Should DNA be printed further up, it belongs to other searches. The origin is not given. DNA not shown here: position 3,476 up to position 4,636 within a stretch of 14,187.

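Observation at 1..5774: Expanded His-Xaa-Ser-type peptide-modification operon with four radical SAM enzymes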

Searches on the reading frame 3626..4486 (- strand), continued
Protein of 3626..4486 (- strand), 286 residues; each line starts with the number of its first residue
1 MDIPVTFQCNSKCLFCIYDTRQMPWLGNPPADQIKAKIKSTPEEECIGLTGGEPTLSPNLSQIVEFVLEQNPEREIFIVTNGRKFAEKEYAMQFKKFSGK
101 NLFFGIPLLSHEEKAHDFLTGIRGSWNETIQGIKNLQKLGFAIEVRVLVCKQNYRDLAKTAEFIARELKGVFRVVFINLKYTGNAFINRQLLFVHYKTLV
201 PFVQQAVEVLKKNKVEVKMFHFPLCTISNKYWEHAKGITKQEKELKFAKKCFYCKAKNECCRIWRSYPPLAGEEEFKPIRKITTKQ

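Call 66: search_protein_families(library=ncbifam, proteins=[L002:17352-18803:-, L002:16273-17343:-, L002:6479-6961:+, L002:6995-7231:+, L002:10001-10843:+, L002:9114-10016:+, L002:11316-13169:+], max_evalue=1e-8)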
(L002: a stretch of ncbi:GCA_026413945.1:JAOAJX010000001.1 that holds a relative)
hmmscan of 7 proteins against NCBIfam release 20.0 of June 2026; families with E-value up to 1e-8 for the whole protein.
L002:17352-18803:- (483 aa): 43 families (the best 25 are shown)
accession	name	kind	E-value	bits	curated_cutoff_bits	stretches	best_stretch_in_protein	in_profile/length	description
TIGR03978.1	rSAM_paired_1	equivalog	1.7e-128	429.4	370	1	19-476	2-466/466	His-Xaa-Ser system radical SAM maturase HxsB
NF047865.1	rSAM_PapB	equivalog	4.9e-39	134.5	340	1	104-435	10-324/330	PapB family radical SAM/SPASM ranthipeptide maturase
TIGR03906.1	quino_hemo_SAM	equivalog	2.5e-34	118.7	453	1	104-438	101-425/467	quinohemoprotein amine dehydrogenase maturation protein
TIGR04064.1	rSAM_nif11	equivalog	1.6e-33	116.1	518.7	1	25-425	8-397/459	nif11-like peptide radical SAM maturase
TIGR03974.1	rSAM_six_Cys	equivalog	1.5e-32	113.1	425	1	55-442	58-431/451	thioether cross-link-forming SCIFF peptide maturase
TIGR04068.1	rSAM_ocin_clost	equivalog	2.3e-31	109.2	500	1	43-248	24-237/462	Cys-rich peptide radical SAM maturase CcpM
NF040492.1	not_ScfB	exception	2.7e-30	105.6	855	1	66-437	68-425/450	ScfB-related radical SAM/SPASM orphan maturase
TIGR03942.1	sulfatase_rSAM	equivalog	7.1e-29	101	349.45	1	105-437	9-334/363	anaerobic sulfatase maturase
NF035951.1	rSAM_RumMC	equivalog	3.4e-25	88.7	720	1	100-247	115-263/510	RumMC family radical SAM sactipeptide maturase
NF038107.1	rSAM_NF038107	equivalog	5.7e-25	88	600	1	28-246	15-236/444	Cys-every-fifth radical SAM/SPASM peptide maturase CefB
NF010321.0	PRK13758.1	equivalog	1.6e-23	83.5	441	1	100-425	8-327/370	anaerobic sulfatase-maturase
TIGR04463.1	rSAM_vs_C_rich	equivalog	1.2e-22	80.3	525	1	30-248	12-232/438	TIGR04463 family radical SAM/SPASM RiPP maturase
NF041298.1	rSAM_mat_DynA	equivalog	2.2e-22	79.5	450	1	99-449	3-340/356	dynobactin maturation radical SAM/SPASM protein DynA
TIGR04083.1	rSAM_pep_methan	hypoth_equivalog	2.5e-22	79.3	300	1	100-461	3-342/376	TIGR04083 family peptide-modifying radical SAM enzyme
TIGR04280.1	geopep_mat_rSAM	hypoth_equivalog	1.3e-21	77.1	400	1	20-245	9-232/428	geopeptide radical SAM maturase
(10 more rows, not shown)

L002:16273-17343:- (356 aa): 0 families

L002:6479-6961:+ (160 aa): 1 family
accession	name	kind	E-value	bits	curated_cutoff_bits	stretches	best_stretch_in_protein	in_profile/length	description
TIGR03976.1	chp_LLNDYxLRE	equivalog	2.8e-10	40.4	50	1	20-106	3-87/90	His-Xaa-Ser system protein HxsD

L002:6995-7231:+ (78 aa): 1 family
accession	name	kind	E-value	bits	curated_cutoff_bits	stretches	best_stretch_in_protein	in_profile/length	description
NF038315.1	HxsD_rel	equivalog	2.8e-11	43.4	41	1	14-74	1-62/62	HxsD-like protein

L002:10001-10843:+ (280 aa): 22 families
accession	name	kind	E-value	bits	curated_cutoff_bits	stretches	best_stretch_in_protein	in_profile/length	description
TIGR03977.1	rSAM_pair_HxsC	equivalog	2.5e-60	203.8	267.9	1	5-264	31-289/292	His-Xaa-Ser system radical SAM maturase HxsC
NF038332.1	rSAM_rare_HxsC4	exception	1.3e-27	96.8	500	1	9-228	24-245/335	radical SAM protein HxsC4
TIGR04054.1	rSAM_NirJ1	equivalog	5.9e-19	67.9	650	1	3-184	40-215/387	putative heme d1 biosynthesis radical SAM protein NirJ1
TIGR04051.1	rSAM_NirJ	equivalog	2.2e-17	63.1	515.45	1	3-191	6-188/354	heme d1 biosynthesis radical SAM protein NirJ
TIGR04546.1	rSAM_ahbC_deAc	equivalog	1.8e-16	60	650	1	3-184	43-218/390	12,18-didecarboxysiroheme deacetylase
TIGR04055.1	rSAM_NirJ2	equivalog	4.4e-16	59.3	500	1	2-176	3-173/326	putative heme d1 biosynthesis radical SAM protein NirJ2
TIGR04545.1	rSAM_ahbD_hemeb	equivalog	1.6e-15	57.4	500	1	2-165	3-163/339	heme b synthase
TIGR02668.1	moaA_archaeal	equivalog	4.3e-15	55.5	325.25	1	5-198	16-205/303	GTP 3',8-cyclase MoaA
NF050035.1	rSAM_WgK_link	exception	9.8e-15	54.4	650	1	5-216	15-219/367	radical SAM/SPASM peptide maturase WgkB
TIGR04303.1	GeoRSP_rSAM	equivalog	4.2e-14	52.8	400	1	2-202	8-200/325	GeoRSP system radical SAM/SPASM protein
TIGR04053.2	TIGR04053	equivalog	4.2e-14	52.6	395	1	3-166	12-175/366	TIGR04053 family radical SAM/SPASM domain-containing protein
NF049973.1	radical_Rv1681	equivalog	6.8e-14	51.5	380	1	7-164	80-234/326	Rv1681 family radical SAM protein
NF001199.0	PRK00164.2-1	equivalog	4.4e-13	49.1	231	1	5-177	18-188/308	GTP 3',8-cyclase MoaA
TIGR03962.1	mycofact_rSAM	equivalog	1.4e-12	47.5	265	1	1-161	14-170/339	mycofactocin radical SAM maturase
TIGR02666.1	moaA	equivalog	2.2e-12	46.6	284.05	1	5-185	16-198/336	GTP 3',8-cyclase MoaA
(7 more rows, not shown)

L002:9114-10016:+ (300 aa): 35 families (the best 25 are shown)
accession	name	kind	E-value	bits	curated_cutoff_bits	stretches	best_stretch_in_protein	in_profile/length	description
TIGR03977.1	rSAM_pair_HxsC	equivalog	1.9e-34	118.9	267.9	1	14-231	34-257/292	His-Xaa-Ser system radical SAM maturase HxsC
NF038332.1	rSAM_rare_HxsC4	exception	6.2e-32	111.1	500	1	6-226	15-243/335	radical SAM protein HxsC4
TIGR02668.1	moaA_archaeal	equivalog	2e-30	105.8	325.25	1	6-174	11-181/303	GTP 3',8-cyclase MoaA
NF001199.0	PRK00164.2-1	equivalog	1.7e-27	96.4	231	1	9-172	16-181/308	GTP 3',8-cyclase MoaA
TIGR02666.1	moaA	equivalog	4.7e-26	91.6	284.05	1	14-173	19-188/336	GTP 3',8-cyclase MoaA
TIGR04546.1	rSAM_ahbC_deAc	equivalog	8.5e-24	84.1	650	1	14-177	48-210/390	12,18-didecarboxysiroheme deacetylase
TIGR04545.1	rSAM_ahbD_hemeb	equivalog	1.4e-22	80.6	500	1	12-177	7-172/339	heme b synthase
TIGR04347.1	pseudo_SAM_Halo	equivalog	1.2e-21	77.4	525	1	14-168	47-201/390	TIGR04347 family pseudo-SAM/SPASM protein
TIGR04466.1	rSAM_BlsE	equivalog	2.4e-21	76.5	400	1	13-168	11-164/327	cytosylglucuronate decarboxylase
TIGR04054.1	rSAM_NirJ1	equivalog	9e-21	73.9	650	1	14-177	45-207/387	putative heme d1 biosynthesis radical SAM protein NirJ1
TIGR03913.1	rad_SAM_trio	equivalog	3.1e-20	72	591.75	1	11-168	25-181/477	GDL motif peptide-associated radical SAM/SPASM maturase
TIGR04055.1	rSAM_NirJ2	equivalog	1.6e-19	70.6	500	1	14-168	9-163/326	putative heme d1 biosynthesis radical SAM protein NirJ2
TIGR02109.1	PQQ_syn_pqqE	equivalog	2.5e-19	69.5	381.35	1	11-205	13-208/358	pyrroloquinoline quinone biosynthesis protein PqqE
NF050035.1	rSAM_WgK_link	exception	2.9e-19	69.3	650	1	7-204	11-214/367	radical SAM/SPASM peptide maturase WgkB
NF045702.1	rSAM_GDGT_ether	equivalog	7.2e-19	67.8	450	1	8-172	89-259/486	tetraether lipid synthase Tes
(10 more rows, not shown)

L002:11316-13169:+ (617 aa): 23 families
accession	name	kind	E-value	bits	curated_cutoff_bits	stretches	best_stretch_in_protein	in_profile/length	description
NF047865.1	rSAM_PapB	equivalog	1.6e-28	99.9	340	1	88-412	8-327/330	PapB family radical SAM/SPASM ranthipeptide maturase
TIGR04064.1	rSAM_nif11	equivalog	1.7e-21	76.5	518.7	1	80-439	75-437/459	nif11-like peptide radical SAM maturase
TIGR04068.1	rSAM_ocin_clost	equivalog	5.4e-20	71.7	500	1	84-241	85-248/462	Cys-rich peptide radical SAM maturase CcpM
TIGR03974.1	rSAM_six_Cys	equivalog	2.7e-18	66.1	425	1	89-424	103-439/451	thioether cross-link-forming SCIFF peptide maturase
TIGR03978.1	rSAM_paired_1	equivalog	7.3e-17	61.3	370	1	67-293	66-301/466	His-Xaa-Ser system radical SAM maturase HxsB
TIGR03906.1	quino_hemo_SAM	equivalog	1.3e-16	60.3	453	1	87-345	98-368/467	quinohemoprotein amine dehydrogenase maturation protein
TIGR04115.1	rSAM_Cxxx_rpt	equivalog_domain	4e-16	59.5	350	1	88-362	7-289/359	radical SAM peptide maturase, CXXX-repeat target family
NF041298.1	rSAM_mat_DynA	equivalog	1.1e-15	57.4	450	1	90-417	8-337/356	dynobactin maturation radical SAM/SPASM protein DynA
TIGR04280.1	geopep_mat_rSAM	hypoth_equivalog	1.6e-13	50.4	400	1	84-220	85-226/428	geopeptide radical SAM maturase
TIGR03942.1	sulfatase_rSAM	equivalog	1.5e-11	44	349.45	1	89-272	7-193/363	anaerobic sulfatase maturase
NF041718.1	rSAM_phane_AMC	equivalog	3.4e-11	42.7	425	1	88-295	11-218/362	cyclophane-forming radical SAM peptide maturase AmcB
NF050038.1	rSAM_RiPP_GggB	equivalog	1.1e-10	41.2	650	1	66-256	26-215/398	streptosactin maturase GggB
TIGR04250.1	SCM_rSAM_ScmE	equivalog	1.4e-10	40.6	400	0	89-294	9-207/358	SynChlorMet cassette radical SAM/SPASM protein ScmE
TIGR04055.1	rSAM_NirJ2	equivalog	2e-10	40.8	500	1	90-420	7-322/326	putative heme d1 biosynthesis radical SAM protein NirJ2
TIGR04051.1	rSAM_NirJ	equivalog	2.4e-10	39.9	515.45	1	89-283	8-193/354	heme d1 biosynthesis radical SAM protein NirJ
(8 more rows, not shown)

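Call 84: search_dna_similar(query=window:3626-4486:-, collection=plasmids, mode=protein, max_evalue=0.00001, max_rows=10)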
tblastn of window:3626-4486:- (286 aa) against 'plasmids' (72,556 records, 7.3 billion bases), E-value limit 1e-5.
Records with a match: 437; places in all: 438; records where one place covers at least 80% of the query: 386.
Best place of each record, by identity: <60% 437.
By first word of the organism name: Klebsiella 332; Rhizobium 31; Agrobacterium 26; Sinorhizobium 8; Mesorhizobium 4; Clostridium 3; Novosphingobium 3; Bradyrhizobium 3; Enterobacter 2; Roseomonas 2; and 19 more.
By predicted mobility (MOB-suite, as given by PLSDB): conjugative 347; non-mobilizable 81; mobilizable 9.
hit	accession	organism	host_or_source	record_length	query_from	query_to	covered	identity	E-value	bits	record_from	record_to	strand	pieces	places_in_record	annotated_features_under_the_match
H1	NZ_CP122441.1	Mesorhizobium sp. WSM4875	Cicer arietinum kabuli,cell culture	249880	5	236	81%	31.1%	3e-26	115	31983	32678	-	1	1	hxsC: His-Xaa-Ser system radical SAM maturase HxsC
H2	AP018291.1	Calothrix sp. NIES-4105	-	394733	5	236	81%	31.1%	2e-25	112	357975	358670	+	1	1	hypothetical protein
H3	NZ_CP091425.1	Methylobacter sp. YRD-M1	isolate,wetland soil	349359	5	228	78%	32.2%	4e-26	115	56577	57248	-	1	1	hxsC: His-Xaa-Ser system radical SAM maturase HxsC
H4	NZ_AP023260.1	Mesorhizobium sp. L-2-11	Lotus japonicus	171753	5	236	81%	30.6%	2e-25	112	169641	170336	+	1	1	hxsC: His-Xaa-Ser system radical SAM maturase HxsC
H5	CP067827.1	Klebsiella pneumoniae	Homo sapiens,urine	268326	5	235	81%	30.6%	7e-30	125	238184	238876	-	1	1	hxsC: His-Xaa-Ser system radical SAM maturase HxsC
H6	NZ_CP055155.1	Adhaeribacter swui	Cell culture,Mud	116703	3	236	82%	30.2%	5e-22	102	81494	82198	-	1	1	hxsC: His-Xaa-Ser system radical SAM maturase HxsC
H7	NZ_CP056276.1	Klebsiella pneumoniae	culture,Wastewater effluent sample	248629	5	235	81%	30.2%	4e-29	123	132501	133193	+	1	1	hxsC: His-Xaa-Ser system radical SAM maturase HxsC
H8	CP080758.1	Klebsiella pneumoniae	Homo sapiens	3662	5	235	81%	30.2%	4e-29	123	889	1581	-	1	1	record has no annotation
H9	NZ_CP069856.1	Klebsiella pneumoniae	Homo sapiens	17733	5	235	81%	30.2%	4e-29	123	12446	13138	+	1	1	hxsC: His-Xaa-Ser system radical SAM maturase HxsC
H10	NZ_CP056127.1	Enterobacter asburiae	culture,Wastewater effluent sample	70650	5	235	81%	30.2%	5e-29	123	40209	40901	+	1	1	hxsC: His-Xaa-Ser system radical SAM maturase HxsC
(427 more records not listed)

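Call 85: get_annotated_region(hit=H5, flank=4000)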
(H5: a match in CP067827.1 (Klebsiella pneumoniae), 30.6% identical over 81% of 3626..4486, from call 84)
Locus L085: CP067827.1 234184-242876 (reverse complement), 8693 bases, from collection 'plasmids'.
description: Klebsiella pneumoniae strain ARLG-3226 plasmid pC280_1, complete sequence
organism: Klebsiella pneumoniae (NCBI taxid 573)
taxonomy: Bacteria; Pseudomonadota; Gammaproteobacteria; Enterobacterales; Enterobacteriaceae; Klebsiella; Klebsiella pneumoniae
host: -; source: Homo sapiens,urine; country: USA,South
typing (MOB-suite, as given by PLSDB): conjugative; replicon IncFIB,IncFII; relaxase MOBF,MOBF; mating-pair formation MPF_F
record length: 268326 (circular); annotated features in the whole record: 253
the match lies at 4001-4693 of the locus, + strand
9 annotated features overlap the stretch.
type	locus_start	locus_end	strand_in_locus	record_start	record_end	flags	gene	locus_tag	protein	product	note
CDS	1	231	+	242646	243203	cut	-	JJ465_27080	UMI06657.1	IS3 family transposase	-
CDS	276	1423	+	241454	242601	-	-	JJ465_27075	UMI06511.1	IS3 family transposase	-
CDS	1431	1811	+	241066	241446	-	-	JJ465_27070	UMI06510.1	IS3 family transposase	-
CDS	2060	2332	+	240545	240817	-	hxsD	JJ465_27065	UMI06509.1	His-Xaa-Ser system protein HxsD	-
CDS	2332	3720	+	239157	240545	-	hxsB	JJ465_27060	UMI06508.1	His-Xaa-Ser system radical SAM maturase HxsB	-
CDS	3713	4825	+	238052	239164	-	hxsC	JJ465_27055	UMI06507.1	His-Xaa-Ser system radical SAM maturase HxsC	-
CDS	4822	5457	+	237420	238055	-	hxsA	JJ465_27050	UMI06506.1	His-Xaa-Ser repeat protein HxsA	-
CDS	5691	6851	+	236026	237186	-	-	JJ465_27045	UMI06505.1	IS30 family transposase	-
CDS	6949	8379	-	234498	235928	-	-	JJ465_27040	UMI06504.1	hypothetical protein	-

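Call 97: search_protein_families(library=pfam, proteins=[L059:10920-12071:+, L063:5578-6816:+, L076:10930-12048:+, L068:10930-12183:+, L016:2788-3876:+, L054:10923-12062:+], max_evalue=0.01)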
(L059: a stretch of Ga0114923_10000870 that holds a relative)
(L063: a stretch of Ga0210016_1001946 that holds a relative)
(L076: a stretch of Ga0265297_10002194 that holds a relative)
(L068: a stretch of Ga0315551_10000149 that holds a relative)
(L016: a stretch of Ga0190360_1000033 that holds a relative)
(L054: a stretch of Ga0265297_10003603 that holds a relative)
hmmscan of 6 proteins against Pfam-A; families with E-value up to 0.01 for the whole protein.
L059:10920-12071:+ (384 aa): 1 family
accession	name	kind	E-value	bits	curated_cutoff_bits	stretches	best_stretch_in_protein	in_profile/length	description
PF01478.23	Peptidase_A24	-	1.3e-05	26.1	26.5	1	15-139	3-97/104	Type IV leader peptidase family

L063:5578-6816:+ (413 aa): 1 family
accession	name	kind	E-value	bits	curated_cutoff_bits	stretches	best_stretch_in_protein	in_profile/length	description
PF01478.23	Peptidase_A24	-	0.00054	20.8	26.5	1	15-149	4-98/104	Type IV leader peptidase family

L076:10930-12048:+ (373 aa): 1 family
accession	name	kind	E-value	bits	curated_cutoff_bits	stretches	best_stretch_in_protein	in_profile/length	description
PF01478.23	Peptidase_A24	-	3.6e-06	27.8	26.5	1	12-126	4-98/104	Type IV leader peptidase family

L068:10930-12183:+ (418 aa): 1 family
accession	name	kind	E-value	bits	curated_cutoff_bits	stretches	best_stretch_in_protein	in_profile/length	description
PF01478.23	Peptidase_A24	-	0.00012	22.9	26.5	1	10-148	2-100/104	Type IV leader peptidase family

L016:2788-3876:+ (363 aa): 3 families
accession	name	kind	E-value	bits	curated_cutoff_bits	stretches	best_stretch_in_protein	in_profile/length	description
PF06819.16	Arc_PepC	-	4e-10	40.3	23.4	1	231-326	8-105/110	Archaeal Peptidase A24 C-terminal Domain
PF01478.23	Peptidase_A24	-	3e-06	28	26.5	1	7-117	2-89/104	Type IV leader peptidase family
PF06847.16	Arc_PepC_II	-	0.0068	17.4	29.9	0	308-352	47-90/93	Archaeal Peptidase A24 C-terminus Type II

L054:10923-12062:+ (380 aa): 2 families
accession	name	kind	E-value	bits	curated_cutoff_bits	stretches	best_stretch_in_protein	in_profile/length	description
PF01478.23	Peptidase_A24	-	2.1e-08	35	26.5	1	9-126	3-99/104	Type IV leader peptidase family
PF04120.17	Iron_permease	-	0.0086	16.3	25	1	217-300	11-79/128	Low affinity iron permease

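Call 98: search_protein_families(library=ncbifam, proteins=[L059:10001-10915:+, L063:4637-5578:+, L076:9995-10921:+, L068:10001-10927:+, L054:9977-10906:+], max_evalue=1e-20)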
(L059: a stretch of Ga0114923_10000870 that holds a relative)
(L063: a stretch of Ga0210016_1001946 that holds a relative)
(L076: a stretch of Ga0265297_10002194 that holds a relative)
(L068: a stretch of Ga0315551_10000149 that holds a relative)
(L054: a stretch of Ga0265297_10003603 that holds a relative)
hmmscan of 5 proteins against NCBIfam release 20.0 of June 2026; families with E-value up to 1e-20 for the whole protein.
L059:10001-10915:+ (305 aa): 2 families
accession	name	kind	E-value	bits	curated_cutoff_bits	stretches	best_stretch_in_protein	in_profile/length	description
TIGR03977.1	rSAM_pair_HxsC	equivalog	3.3e-54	183.7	267.9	1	3-270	29-289/292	His-Xaa-Ser system radical SAM maturase HxsC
NF038332.1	rSAM_rare_HxsC4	exception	1.3e-26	93.6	500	1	8-233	23-243/335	radical SAM protein HxsC4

L063:4637-5578:+ (314 aa): 2 families
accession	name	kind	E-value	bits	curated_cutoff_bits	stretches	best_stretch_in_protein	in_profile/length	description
TIGR03977.1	rSAM_pair_HxsC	equivalog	2.9e-51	174.1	267.9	1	4-271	30-288/292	His-Xaa-Ser system radical SAM maturase HxsC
NF038332.1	rSAM_rare_HxsC4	exception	5.3e-25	88.3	500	0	4-209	19-214/335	radical SAM protein HxsC4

L076:9995-10921:+ (309 aa): 2 families
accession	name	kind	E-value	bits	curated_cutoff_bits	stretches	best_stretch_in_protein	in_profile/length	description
TIGR03977.1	rSAM_pair_HxsC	equivalog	1.1e-51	175.5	267.9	1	6-272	31-288/292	His-Xaa-Ser system radical SAM maturase HxsC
NF038332.1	rSAM_rare_HxsC4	exception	1.3e-31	110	500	1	4-204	18-210/335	radical SAM protein HxsC4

L068:10001-10927:+ (309 aa): 2 families
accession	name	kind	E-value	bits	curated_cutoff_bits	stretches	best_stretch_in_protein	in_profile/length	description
TIGR03977.1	rSAM_pair_HxsC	equivalog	8.2e-53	179.2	267.9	1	5-272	31-289/292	His-Xaa-Ser system radical SAM maturase HxsC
NF038332.1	rSAM_rare_HxsC4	exception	1.6e-31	109.7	500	1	7-213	22-218/335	radical SAM protein HxsC4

L054:9977-10906:+ (310 aa): 2 families
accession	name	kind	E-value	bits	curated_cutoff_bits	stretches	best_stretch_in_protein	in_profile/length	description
TIGR03977.1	rSAM_pair_HxsC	equivalog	4.9e-57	193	267.9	1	6-272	31-287/292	His-Xaa-Ser system radical SAM maturase HxsC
NF038332.1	rSAM_rare_HxsC4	exception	1.1e-28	100.4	500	1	8-210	22-216/335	radical SAM protein HxsC4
